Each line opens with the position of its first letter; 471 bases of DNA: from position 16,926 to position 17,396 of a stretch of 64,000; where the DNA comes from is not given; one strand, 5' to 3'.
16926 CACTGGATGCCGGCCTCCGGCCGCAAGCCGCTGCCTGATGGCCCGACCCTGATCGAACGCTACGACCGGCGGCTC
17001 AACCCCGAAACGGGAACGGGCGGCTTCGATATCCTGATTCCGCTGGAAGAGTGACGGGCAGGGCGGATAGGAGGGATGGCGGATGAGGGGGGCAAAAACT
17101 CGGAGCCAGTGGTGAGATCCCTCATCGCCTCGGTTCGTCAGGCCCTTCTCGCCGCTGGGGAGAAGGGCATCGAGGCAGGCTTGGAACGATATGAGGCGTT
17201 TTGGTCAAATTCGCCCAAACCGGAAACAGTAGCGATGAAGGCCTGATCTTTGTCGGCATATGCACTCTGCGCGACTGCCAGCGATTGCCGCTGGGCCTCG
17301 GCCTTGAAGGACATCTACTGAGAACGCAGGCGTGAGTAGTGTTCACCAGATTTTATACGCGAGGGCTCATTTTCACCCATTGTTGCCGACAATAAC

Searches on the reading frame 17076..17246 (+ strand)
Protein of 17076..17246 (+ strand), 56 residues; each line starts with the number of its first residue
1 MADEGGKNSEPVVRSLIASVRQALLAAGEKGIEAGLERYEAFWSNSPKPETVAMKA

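Call 85: search_protein_families(library=pfam, proteins=[window:17076-17246:+], max_evalue=1)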
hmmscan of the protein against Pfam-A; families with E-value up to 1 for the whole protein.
window:17076-17246:+ (56 aa): 0 families
